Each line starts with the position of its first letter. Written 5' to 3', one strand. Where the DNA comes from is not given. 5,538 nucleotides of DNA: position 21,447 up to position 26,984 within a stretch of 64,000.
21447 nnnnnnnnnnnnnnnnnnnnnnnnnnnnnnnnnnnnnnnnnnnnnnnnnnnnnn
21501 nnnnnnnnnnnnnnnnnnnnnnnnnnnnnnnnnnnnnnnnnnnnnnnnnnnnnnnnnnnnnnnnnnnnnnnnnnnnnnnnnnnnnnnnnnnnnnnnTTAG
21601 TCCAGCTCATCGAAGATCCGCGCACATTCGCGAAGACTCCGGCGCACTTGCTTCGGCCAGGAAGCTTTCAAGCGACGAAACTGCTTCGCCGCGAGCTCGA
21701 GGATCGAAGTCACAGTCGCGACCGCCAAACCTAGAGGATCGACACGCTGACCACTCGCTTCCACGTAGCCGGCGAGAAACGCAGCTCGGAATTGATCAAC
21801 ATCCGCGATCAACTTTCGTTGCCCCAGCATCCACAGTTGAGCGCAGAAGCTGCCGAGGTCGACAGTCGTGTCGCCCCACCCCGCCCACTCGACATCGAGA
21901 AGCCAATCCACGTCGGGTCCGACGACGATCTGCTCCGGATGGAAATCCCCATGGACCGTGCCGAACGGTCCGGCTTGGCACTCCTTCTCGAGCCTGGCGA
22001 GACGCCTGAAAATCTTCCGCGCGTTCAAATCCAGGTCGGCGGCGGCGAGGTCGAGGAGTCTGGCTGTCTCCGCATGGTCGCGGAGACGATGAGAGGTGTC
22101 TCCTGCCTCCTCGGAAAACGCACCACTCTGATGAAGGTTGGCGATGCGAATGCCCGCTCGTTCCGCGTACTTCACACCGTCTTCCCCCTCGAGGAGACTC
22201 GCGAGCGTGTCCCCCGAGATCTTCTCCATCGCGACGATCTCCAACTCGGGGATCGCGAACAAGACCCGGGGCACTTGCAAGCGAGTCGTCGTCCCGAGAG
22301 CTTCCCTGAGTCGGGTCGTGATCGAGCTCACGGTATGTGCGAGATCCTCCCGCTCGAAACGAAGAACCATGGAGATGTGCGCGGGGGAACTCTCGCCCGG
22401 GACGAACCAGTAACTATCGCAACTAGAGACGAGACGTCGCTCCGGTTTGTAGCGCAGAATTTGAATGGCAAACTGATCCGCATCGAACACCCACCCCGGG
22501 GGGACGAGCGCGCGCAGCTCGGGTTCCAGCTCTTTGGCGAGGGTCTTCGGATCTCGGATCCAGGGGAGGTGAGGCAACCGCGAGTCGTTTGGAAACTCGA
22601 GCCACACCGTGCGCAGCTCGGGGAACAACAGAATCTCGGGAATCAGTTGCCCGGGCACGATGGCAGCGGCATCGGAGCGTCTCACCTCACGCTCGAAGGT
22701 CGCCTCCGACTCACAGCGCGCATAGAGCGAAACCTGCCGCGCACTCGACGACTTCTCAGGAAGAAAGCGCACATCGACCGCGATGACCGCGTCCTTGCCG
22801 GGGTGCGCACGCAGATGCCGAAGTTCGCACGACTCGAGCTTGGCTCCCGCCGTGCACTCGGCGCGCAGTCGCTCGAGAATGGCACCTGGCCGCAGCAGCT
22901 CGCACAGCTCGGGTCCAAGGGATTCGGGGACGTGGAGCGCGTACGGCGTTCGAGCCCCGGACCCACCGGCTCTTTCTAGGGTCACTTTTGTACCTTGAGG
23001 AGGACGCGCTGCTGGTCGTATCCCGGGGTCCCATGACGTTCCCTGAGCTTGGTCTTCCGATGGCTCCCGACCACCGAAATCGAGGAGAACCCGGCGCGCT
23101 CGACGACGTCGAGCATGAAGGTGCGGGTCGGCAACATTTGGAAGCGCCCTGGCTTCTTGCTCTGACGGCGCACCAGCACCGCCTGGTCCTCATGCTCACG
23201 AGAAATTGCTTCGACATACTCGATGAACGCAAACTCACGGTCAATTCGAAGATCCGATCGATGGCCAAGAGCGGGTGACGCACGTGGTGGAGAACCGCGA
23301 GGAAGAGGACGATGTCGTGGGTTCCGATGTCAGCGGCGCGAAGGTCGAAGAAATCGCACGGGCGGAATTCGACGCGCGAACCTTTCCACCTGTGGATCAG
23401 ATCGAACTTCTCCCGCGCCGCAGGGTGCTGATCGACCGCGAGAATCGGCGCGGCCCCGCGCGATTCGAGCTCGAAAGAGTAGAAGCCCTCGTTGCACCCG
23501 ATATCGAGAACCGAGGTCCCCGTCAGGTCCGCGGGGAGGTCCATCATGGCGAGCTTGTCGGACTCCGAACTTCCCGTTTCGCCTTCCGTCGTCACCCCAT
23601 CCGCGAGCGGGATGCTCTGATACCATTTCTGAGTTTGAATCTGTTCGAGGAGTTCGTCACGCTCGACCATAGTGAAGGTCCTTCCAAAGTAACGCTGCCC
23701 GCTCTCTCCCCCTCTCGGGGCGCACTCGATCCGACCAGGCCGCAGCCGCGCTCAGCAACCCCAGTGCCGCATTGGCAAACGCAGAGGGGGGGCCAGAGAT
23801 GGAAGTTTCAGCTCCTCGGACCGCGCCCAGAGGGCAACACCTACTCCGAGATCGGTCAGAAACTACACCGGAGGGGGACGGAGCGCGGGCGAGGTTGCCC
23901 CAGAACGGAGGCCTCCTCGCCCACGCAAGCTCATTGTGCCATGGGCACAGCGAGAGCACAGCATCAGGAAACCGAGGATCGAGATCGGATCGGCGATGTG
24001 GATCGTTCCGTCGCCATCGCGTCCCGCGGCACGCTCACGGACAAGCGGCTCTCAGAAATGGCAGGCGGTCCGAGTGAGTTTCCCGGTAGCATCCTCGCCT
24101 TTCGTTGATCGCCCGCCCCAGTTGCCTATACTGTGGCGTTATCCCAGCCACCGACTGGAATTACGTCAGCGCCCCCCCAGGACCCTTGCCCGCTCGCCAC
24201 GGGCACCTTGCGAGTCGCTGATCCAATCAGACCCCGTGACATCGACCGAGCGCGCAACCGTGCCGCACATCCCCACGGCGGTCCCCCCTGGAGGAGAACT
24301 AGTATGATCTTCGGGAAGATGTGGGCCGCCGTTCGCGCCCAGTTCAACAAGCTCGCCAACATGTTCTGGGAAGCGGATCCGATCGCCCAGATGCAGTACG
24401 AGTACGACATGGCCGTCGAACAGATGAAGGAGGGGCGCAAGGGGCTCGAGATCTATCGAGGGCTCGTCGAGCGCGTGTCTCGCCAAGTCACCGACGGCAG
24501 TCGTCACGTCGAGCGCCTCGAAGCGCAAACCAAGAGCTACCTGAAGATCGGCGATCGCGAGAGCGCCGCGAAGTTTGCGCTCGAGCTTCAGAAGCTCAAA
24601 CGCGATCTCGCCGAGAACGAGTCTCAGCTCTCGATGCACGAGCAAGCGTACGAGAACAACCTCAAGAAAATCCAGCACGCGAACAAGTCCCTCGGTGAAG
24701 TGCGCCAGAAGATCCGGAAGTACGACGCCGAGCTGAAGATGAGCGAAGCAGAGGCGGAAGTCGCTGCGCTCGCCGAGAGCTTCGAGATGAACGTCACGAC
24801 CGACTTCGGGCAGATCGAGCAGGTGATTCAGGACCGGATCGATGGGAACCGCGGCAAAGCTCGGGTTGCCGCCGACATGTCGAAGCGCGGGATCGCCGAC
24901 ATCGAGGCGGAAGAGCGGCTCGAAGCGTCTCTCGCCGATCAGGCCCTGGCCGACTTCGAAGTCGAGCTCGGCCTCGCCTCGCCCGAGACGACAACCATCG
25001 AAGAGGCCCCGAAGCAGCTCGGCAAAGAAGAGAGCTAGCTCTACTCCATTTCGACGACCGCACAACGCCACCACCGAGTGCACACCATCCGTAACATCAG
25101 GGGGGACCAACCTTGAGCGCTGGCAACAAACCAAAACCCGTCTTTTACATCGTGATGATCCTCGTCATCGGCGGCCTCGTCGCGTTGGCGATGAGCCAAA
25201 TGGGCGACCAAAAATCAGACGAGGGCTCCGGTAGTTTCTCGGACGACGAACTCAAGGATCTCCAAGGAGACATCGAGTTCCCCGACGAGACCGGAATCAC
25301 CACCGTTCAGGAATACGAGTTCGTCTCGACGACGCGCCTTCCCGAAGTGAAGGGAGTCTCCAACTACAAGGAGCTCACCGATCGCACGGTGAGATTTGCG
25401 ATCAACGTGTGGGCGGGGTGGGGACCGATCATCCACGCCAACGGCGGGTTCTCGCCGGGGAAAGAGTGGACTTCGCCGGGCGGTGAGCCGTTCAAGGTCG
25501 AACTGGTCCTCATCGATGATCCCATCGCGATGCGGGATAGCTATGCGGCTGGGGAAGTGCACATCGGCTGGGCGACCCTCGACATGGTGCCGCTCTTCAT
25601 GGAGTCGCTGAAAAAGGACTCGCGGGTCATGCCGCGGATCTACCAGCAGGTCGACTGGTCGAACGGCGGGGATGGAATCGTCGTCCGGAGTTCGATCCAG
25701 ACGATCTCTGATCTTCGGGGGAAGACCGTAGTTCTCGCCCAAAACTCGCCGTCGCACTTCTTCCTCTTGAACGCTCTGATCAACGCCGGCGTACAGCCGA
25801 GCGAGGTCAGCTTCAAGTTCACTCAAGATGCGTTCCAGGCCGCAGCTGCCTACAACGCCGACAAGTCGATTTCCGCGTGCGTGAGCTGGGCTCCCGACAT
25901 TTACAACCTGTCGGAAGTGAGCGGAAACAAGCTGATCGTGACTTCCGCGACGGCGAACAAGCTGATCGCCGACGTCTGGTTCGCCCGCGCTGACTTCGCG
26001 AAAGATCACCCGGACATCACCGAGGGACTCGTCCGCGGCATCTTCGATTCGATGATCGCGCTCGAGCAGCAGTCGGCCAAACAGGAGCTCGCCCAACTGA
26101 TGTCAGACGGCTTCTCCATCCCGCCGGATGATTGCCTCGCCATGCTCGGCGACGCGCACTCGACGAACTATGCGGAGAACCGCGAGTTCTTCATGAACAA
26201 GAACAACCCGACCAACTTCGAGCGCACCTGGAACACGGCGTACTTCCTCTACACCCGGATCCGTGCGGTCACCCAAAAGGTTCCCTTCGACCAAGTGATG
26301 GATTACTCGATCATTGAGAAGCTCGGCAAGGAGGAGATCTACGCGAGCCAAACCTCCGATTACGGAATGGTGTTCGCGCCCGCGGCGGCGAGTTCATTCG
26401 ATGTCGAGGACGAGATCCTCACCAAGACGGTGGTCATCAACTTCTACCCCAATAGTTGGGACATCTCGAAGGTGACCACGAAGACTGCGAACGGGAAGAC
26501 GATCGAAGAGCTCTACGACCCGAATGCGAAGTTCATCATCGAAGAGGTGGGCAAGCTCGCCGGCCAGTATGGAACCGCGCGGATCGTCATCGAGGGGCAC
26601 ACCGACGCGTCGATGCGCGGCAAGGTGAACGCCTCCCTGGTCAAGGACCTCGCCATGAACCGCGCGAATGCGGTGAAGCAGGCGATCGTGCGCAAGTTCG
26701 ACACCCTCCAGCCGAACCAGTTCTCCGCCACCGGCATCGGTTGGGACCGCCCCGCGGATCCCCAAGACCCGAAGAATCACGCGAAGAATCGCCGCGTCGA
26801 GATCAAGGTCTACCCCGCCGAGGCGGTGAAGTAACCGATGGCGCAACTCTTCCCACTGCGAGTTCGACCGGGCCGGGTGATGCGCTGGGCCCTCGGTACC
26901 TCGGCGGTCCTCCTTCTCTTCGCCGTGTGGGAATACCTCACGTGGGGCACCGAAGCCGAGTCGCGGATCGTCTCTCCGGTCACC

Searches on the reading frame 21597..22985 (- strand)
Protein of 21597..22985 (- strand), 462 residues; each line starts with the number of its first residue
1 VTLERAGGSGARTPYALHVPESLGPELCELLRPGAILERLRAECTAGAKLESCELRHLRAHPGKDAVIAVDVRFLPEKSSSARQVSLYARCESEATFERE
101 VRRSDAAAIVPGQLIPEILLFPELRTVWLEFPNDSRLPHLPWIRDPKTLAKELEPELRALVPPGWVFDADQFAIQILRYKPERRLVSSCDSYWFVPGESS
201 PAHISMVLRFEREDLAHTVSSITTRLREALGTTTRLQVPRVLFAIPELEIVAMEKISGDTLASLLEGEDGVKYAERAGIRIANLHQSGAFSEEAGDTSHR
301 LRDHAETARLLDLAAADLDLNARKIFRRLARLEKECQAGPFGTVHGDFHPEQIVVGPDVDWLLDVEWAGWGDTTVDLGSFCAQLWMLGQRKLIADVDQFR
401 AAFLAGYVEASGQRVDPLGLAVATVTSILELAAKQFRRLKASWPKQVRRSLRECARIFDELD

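Call 66: search_protein_families(library=pfam, proteins=[window:21597-22985:-], max_evalue=0.001)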
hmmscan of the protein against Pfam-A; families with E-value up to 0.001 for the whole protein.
window:21597-22985:- (462 aa): 1 family
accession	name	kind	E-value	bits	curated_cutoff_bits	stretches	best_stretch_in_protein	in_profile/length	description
PF01636.29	APH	-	1.3e-13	51.8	23.2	1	200-408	21-230/239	Phosphotransferase enzyme family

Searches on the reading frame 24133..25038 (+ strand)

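Call 66: search_protein_families(library=pfam, proteins=[window:24133-25038:+], max_evalue=0.001)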
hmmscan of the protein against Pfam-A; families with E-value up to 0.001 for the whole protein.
window:24133-25038:+ (301 aa): 1 family
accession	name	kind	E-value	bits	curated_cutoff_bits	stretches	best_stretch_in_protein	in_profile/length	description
PF04012.17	PspA_IM30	-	8.6e-11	42.3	33.9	1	58-272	1-211/220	PspA/IM30 family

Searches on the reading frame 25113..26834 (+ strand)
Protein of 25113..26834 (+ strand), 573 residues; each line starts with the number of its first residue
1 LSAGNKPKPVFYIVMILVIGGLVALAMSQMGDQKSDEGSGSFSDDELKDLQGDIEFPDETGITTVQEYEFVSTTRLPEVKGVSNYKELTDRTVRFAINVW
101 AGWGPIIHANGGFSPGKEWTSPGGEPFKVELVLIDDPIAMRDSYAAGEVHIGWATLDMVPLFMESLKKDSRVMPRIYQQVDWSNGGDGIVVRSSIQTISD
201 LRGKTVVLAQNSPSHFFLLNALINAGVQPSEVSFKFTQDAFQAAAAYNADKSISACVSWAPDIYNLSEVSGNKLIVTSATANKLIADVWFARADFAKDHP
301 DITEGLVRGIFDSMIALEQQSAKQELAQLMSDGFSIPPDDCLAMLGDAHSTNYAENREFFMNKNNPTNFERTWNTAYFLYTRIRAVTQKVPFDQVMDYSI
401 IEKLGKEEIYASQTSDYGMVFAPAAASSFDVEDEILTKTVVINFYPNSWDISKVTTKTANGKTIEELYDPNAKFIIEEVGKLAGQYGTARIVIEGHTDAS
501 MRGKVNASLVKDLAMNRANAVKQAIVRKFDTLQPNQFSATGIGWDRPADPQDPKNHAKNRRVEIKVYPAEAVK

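Call 66: search_protein_families(library=pfam, proteins=[window:25113-26834:+], max_evalue=0.001)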
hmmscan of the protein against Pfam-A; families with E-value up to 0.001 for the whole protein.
window:25113-26834:+ (573 aa): 3 families
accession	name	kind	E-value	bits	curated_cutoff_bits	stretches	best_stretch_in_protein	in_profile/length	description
PF00691.25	OmpA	-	2.2e-09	38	27.2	1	469-559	10-96/98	OmpA family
PF09084.16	NMT1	-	1.4e-05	25.6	20.5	1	192-310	80-202/216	NMT1/THI5 like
PF12974.12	Phosphonate-bd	-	4.4e-05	23.4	27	1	128-335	30-235/242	ABC transporter, phosphonate, periplasmic substrate-binding protein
